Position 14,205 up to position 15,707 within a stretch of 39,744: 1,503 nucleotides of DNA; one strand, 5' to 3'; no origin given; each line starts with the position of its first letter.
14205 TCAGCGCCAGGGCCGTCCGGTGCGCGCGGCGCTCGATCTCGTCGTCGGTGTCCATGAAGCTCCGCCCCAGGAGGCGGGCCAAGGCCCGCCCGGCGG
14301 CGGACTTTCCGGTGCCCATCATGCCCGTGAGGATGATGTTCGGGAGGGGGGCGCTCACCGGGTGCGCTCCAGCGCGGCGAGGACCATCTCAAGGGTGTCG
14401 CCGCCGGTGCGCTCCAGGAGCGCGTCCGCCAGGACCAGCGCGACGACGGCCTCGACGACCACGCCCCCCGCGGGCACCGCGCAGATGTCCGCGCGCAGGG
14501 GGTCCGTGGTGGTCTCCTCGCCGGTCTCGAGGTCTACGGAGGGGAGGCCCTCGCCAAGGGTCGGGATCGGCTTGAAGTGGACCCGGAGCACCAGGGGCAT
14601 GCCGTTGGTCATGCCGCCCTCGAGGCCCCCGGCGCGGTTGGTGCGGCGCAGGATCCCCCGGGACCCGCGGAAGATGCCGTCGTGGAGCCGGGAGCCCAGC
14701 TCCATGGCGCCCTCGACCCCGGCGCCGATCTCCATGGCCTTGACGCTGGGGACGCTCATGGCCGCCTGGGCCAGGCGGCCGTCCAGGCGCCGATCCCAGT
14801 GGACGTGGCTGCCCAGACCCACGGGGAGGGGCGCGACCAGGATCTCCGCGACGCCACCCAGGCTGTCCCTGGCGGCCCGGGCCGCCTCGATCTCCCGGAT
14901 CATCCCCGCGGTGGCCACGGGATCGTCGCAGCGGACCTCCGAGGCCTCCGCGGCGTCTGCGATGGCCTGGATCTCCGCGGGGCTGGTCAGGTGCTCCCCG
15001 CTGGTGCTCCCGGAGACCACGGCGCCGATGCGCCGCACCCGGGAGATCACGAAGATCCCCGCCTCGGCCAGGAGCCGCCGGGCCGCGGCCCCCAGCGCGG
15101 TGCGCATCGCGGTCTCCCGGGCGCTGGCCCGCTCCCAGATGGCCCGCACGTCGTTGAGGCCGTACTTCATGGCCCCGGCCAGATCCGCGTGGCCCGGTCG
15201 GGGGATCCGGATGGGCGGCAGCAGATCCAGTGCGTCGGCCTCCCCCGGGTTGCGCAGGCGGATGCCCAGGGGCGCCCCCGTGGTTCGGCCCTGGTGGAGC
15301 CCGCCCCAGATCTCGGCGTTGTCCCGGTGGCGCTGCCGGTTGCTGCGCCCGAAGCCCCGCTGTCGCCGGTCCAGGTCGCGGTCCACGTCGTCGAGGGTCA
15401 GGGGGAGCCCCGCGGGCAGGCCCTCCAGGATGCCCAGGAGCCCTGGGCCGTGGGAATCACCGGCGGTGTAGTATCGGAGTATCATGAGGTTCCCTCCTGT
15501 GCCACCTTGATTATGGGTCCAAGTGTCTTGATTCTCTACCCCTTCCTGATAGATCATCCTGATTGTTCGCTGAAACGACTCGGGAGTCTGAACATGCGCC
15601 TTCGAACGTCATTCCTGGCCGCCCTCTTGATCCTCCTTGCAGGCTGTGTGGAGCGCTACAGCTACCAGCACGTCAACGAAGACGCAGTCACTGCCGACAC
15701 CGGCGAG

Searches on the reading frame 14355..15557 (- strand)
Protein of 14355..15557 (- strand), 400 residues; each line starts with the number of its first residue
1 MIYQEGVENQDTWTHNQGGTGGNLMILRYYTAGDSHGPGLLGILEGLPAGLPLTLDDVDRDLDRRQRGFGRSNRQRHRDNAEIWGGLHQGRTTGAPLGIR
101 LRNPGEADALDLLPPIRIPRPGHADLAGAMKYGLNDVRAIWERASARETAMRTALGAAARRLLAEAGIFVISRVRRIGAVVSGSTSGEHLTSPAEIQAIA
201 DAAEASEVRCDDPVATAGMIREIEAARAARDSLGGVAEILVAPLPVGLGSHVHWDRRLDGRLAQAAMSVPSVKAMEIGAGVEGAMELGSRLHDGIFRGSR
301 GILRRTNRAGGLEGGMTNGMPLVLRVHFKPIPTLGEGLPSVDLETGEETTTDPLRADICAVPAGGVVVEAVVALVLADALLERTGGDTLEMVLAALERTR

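Call 10: search_protein_families(library=pfam, proteins=[window:14355-15557:-], max_evalue=0.001)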
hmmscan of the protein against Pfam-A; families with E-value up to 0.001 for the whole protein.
window:14355-15557:- (400 aa): 1 family
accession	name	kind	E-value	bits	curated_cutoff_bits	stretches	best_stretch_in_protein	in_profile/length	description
PF01264.26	Chorismate_synt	-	3e-101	338.8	27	1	27-381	1-327/327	Chorismate synthase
